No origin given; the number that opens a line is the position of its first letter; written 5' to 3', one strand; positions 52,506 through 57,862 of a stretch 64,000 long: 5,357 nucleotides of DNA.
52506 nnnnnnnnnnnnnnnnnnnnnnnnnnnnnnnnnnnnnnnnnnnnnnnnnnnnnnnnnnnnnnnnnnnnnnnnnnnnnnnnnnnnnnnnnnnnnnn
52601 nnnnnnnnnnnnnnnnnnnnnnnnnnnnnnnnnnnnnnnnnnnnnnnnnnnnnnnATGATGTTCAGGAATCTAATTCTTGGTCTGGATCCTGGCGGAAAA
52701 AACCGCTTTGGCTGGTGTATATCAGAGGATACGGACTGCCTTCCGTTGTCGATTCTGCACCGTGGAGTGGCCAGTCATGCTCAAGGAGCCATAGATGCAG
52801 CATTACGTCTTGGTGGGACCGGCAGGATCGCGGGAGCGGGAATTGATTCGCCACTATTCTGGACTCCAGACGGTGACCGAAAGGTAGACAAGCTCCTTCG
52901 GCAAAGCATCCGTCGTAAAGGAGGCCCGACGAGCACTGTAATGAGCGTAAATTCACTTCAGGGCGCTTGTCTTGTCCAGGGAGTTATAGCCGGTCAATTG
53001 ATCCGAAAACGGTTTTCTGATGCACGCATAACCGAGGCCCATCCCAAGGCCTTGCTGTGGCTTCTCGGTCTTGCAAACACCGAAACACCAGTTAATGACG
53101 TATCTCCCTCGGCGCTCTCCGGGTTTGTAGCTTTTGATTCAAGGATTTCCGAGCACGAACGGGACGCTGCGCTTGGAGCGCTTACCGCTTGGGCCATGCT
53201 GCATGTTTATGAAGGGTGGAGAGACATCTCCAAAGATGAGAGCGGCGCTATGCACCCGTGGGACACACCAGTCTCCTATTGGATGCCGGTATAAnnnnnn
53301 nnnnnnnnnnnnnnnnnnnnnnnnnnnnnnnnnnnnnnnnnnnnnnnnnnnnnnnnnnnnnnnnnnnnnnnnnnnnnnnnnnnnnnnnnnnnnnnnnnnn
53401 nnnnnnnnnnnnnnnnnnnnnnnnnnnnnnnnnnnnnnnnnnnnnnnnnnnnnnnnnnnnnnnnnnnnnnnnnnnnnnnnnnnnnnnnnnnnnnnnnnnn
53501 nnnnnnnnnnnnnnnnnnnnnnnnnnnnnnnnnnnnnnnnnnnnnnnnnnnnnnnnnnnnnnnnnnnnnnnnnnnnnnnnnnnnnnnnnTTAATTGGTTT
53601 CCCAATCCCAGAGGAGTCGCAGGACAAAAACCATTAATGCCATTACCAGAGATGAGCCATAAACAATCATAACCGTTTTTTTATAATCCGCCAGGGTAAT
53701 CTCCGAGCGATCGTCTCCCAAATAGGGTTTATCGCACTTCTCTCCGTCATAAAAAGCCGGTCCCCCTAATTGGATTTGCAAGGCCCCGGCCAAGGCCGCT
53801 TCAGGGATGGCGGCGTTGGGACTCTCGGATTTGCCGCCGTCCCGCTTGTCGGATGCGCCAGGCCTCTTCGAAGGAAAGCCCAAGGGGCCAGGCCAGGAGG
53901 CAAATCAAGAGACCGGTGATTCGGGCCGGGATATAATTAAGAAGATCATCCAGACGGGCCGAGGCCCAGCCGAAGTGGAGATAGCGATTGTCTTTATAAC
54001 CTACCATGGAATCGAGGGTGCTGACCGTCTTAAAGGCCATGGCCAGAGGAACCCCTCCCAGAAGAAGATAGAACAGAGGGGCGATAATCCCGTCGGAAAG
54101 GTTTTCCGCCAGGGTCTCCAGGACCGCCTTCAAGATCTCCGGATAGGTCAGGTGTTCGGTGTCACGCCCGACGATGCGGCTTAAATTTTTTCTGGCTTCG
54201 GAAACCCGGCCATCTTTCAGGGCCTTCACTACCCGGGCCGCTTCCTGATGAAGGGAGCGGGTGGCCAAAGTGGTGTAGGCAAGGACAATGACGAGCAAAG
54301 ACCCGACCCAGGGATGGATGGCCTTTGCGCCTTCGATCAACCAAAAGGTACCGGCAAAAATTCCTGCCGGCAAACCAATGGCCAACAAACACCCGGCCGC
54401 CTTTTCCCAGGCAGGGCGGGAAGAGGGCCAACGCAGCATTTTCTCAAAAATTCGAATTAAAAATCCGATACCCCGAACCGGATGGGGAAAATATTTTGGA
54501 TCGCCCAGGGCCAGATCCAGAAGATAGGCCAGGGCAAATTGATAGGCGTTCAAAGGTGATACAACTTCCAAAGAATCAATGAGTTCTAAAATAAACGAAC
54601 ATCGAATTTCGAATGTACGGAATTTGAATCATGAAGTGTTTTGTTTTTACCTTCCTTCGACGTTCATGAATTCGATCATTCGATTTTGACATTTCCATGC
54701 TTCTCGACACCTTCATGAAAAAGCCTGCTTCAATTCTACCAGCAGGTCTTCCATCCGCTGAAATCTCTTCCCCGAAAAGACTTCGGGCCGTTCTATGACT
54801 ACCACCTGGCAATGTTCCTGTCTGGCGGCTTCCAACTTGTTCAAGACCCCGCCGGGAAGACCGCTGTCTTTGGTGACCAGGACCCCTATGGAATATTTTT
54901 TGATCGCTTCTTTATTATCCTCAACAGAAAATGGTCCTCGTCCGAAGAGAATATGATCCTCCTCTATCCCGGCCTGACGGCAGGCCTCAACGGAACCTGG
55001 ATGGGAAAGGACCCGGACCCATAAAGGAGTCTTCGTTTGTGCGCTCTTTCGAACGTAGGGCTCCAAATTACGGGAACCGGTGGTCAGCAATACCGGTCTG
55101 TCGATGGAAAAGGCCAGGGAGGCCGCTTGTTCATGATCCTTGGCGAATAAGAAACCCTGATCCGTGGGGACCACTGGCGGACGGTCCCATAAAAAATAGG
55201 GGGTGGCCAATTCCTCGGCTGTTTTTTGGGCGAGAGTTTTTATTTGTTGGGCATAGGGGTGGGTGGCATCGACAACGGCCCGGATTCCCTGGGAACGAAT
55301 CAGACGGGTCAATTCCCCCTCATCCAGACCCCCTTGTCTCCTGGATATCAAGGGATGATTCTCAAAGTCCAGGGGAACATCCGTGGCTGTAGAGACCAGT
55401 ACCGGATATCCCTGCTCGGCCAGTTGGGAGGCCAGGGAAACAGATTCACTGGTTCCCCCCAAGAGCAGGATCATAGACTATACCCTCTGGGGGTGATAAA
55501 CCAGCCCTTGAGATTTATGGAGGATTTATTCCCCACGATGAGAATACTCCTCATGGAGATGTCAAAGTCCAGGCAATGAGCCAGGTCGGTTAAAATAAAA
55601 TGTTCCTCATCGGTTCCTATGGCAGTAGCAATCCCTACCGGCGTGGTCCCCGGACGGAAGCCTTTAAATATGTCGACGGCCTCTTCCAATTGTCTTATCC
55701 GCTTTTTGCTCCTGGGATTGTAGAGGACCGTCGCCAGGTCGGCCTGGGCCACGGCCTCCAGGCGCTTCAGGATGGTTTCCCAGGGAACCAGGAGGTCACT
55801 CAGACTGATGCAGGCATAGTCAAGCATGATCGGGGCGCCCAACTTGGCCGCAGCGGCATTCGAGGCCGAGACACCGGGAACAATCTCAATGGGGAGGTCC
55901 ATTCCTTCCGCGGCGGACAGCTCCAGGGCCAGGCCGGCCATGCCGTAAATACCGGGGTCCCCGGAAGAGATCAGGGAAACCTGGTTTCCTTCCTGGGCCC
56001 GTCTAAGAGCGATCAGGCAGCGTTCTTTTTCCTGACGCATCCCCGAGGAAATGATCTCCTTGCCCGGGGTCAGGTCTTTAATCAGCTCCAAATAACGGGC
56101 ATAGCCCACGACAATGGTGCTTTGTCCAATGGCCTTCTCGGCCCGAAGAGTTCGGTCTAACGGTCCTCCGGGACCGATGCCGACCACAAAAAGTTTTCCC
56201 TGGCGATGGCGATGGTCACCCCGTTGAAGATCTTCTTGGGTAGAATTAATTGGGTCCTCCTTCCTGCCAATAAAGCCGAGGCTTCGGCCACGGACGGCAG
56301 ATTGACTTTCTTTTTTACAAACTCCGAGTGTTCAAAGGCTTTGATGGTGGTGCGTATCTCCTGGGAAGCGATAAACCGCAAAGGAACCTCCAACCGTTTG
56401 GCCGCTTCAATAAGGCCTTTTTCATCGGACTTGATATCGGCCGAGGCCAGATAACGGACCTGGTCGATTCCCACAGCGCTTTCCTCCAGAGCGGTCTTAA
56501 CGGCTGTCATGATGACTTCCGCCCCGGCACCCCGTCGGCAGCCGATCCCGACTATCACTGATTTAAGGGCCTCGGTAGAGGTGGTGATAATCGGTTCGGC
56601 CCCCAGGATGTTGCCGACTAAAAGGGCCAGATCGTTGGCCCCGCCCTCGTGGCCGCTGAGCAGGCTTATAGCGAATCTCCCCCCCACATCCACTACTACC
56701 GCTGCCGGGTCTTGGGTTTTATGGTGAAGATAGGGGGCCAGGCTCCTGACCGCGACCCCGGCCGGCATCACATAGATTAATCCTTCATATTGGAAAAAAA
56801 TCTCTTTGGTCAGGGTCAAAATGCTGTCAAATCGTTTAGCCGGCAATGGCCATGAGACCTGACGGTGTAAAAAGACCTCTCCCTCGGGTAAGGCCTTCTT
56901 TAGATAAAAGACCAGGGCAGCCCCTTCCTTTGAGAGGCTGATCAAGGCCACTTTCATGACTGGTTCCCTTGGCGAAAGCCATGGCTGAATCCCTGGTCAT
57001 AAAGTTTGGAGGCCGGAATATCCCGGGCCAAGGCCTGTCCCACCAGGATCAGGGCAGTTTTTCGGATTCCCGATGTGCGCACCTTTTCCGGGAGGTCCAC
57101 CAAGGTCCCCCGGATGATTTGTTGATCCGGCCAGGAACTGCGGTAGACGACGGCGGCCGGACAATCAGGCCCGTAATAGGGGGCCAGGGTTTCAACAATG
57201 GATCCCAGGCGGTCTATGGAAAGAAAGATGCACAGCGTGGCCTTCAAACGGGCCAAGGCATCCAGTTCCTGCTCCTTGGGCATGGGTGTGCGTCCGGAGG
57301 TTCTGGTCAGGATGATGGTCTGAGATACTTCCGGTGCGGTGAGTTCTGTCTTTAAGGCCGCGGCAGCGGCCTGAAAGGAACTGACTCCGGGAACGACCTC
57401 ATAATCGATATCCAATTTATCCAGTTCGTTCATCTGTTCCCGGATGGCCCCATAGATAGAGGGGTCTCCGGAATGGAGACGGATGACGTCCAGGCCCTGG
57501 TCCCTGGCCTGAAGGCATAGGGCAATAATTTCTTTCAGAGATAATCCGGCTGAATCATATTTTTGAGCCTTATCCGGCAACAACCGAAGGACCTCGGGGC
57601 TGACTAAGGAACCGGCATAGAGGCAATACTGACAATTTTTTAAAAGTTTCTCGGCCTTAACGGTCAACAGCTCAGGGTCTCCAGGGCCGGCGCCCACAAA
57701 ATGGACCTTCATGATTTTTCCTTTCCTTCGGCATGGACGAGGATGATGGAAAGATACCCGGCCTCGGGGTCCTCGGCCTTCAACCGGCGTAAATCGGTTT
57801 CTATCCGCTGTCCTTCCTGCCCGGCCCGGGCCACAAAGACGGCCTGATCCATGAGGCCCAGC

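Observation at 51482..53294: SIR2-like NADase candidate paired with a DUF429/RNase-H-fold protein: a possible undescribed two-gene defence module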

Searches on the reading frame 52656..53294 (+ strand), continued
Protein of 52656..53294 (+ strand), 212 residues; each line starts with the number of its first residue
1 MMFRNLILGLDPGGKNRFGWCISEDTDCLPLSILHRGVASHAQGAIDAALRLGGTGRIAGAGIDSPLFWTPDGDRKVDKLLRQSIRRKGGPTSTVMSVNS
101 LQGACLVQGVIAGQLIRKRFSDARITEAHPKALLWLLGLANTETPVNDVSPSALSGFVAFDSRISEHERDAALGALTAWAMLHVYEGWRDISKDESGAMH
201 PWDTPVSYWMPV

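Call 55: search_protein_families(library=ncbifam, proteins=[L081:3745-4779:+, L081:6731-7477:+, L081:2792-3646:+, L081:5013-5369:+, L081:5399-5911:+], max_evalue=0.01)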
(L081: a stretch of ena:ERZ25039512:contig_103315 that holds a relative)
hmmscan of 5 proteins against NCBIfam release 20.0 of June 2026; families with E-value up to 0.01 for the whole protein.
L081:3745-4779:+ (344 aa): 0 families

L081:6731-7477:+ (248 aa): 0 families

L081:2792-3646:+ (284 aa): 0 families

L081:5013-5369:+ (118 aa): 1 family
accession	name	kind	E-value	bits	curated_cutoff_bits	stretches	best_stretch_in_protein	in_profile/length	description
NF003270.0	PRK04247.1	equivalog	7.5e-06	25.2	216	1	38-105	133-199/250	endonuclease NucS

L081:5399-5911:+ (170 aa): 0 families

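Call 83: find_encoding_contigs(protein=window:52656-53294:+, flank=4000, max_places=5)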
Protein window:52656-53294:+ (212 aa): no gene with exactly this product is on record in the collection.

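Call 85: find_encoding_contigs(protein=window:52659-53294:+, flank=4000, max_places=3)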
Protein window:52659-53294:+ (211 aa): 1 contig read that carries it; 1 place shown.
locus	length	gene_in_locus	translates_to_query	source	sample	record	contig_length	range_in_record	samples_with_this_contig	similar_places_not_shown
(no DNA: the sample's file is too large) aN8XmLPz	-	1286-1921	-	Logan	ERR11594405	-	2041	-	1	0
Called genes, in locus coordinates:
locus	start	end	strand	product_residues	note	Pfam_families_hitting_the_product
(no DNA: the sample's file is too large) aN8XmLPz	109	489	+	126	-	-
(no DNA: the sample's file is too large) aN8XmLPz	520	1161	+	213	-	-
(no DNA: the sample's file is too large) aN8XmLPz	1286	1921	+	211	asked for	-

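Call 94: search_dna_similar(query=window:52656-53291:+, collection=plasmids, mode=protein, max_rows=15)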
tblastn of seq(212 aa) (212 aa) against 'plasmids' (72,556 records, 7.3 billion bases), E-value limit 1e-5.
Records with a match: 2; places in all: 2; records where one place covers at least 80% of the query: 2.
Best place of each record, by identity: <60% 2.
By first word of the organism name: Hydrogenophaga 2.
By predicted mobility (MOB-suite, as given by PLSDB): conjugative 2.
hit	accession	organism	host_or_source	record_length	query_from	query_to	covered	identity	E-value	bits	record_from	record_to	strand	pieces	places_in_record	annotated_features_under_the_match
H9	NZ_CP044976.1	Hydrogenophaga sp. PBL-H3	-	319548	6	211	97%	41.3%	7e-39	149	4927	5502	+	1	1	DUF429 domain-containing protein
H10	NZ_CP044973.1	Hydrogenophaga sp. PBL-H3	-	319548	6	211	97%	41.3%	7e-39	149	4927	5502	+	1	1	DUF429 domain-containing protein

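Call 95: search_dna_similar(query=window:52656-53291:+, collection=phages, mode=protein, max_rows=10)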
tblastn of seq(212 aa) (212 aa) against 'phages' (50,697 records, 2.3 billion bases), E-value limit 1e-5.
No match.

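Call 100: search_protein_families(library=pfam, alignment_id=A8, max_evalue=0.0001)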
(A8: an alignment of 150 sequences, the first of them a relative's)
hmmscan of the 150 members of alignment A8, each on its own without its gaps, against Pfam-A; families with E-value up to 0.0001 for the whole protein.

A. member 1, L081:5366-5908:+ (181 aa): 0 families

B. families by the number of members that match (of 150 scanned): 106 families (the first 25 are shown)
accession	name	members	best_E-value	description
PF09369.15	MZB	3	1e-09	MrfA Zn-binding domain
PF13401.12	AAA_22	3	3.6e-05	AAA domain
PF03255.19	ACCA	2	7.5e-138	Acetyl co-enzyme A carboxylase carboxyltransferase-like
PF01808.24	AICARFT_IMPCHas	2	6.2e-117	AICARFT/IMPCHase bienzyme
PF22187.2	DUF6946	2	6e-88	Domain of unknown function (DUF6946)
PF06250.17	YhcG_C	2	2.6e-57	YhcG PDDEXK nuclease domain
PF17761.7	DUF1016_N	2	2.4e-45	DUF1016 N-terminal domain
PF22848.2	ASD1_dom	2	5.8e-34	Alpha-L-arabinofuranosidase 1 domain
PF01694.28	Rhomboid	2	1.7e-29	Rhomboid domain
PF06964.18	Alpha-L-AF_C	2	2.3e-29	Alpha-L-arabinofuranosidase C-terminal domain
PF00270.35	DEAD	2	8e-28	DEAD/DEAH box helicase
PF10117.15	McrBC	2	3e-27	McrBC 5-methylcytosine restriction system component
PF02142.27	MGS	2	5e-23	MGS-like domain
PF08867.16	FRG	2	6.4e-23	FRG domain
PF13442.11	Cytochrome_CBB3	2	5.4e-17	Cytochrome C oxidase, cbb3-type, subunit III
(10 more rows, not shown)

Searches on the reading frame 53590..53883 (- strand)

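Call 101: search_protein_families(library=pfam, proteins=[window:53590-53883:-], max_evalue=0.001)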
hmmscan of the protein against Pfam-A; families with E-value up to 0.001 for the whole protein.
window:53590-53883:- (97 aa): 1 family
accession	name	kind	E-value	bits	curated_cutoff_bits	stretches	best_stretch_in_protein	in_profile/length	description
PF03186.18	CobD_Cbib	-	4.9e-15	56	34.4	1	13-73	221-281/282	CobD/Cbib protein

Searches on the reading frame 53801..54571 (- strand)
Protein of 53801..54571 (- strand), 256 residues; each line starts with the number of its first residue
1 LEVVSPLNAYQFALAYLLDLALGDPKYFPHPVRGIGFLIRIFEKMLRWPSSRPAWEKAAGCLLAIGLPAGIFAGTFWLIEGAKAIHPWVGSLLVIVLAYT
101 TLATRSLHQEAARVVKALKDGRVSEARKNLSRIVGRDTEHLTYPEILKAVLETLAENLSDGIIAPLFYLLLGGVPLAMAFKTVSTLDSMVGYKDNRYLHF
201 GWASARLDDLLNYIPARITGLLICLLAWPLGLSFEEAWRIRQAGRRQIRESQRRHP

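Call 101: search_protein_families(library=pfam, proteins=[window:53801-54571:-], max_evalue=0.001)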
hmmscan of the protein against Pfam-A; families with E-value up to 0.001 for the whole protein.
window:53801-54571:- (256 aa): 1 family
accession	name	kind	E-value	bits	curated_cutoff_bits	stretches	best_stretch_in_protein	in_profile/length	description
PF03186.18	CobD_Cbib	-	1.6e-82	277.4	34.4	1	13-245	2-224/282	CobD/Cbib protein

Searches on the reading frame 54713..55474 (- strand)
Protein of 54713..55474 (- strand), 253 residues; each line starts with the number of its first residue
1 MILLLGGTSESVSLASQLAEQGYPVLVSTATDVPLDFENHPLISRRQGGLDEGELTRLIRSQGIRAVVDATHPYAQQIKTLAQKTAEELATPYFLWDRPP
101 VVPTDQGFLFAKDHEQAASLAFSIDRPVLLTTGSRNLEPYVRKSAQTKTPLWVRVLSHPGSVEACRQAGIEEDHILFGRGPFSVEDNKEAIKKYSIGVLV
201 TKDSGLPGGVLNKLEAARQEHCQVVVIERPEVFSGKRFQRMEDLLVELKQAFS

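Call 101: search_protein_families(library=pfam, proteins=[window:54713-55474:-], max_evalue=0.001)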
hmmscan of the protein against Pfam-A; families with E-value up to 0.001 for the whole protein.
window:54713-55474:- (253 aa): 1 family
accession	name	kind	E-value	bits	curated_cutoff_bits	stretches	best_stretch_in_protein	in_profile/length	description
PF02571.20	CbiJ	-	5.5e-68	229.4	28.6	1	2-245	2-230/234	Precorrin-6x reductase CbiJ/CobK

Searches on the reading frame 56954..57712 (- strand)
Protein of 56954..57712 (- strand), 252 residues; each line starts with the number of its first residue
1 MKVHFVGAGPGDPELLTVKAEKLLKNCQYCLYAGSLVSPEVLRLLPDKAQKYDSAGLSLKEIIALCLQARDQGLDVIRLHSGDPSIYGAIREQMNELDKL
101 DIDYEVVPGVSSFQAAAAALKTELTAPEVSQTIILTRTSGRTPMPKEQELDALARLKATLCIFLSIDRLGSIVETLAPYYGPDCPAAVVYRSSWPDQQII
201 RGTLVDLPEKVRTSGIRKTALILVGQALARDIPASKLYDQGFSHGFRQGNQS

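Call 84: find_encoding_contigs(protein=window:56954-57712:-, flank=2000, max_places=3)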
Protein window:56954-57712:- (252 aa): no gene with exactly this product is on record in the collection.
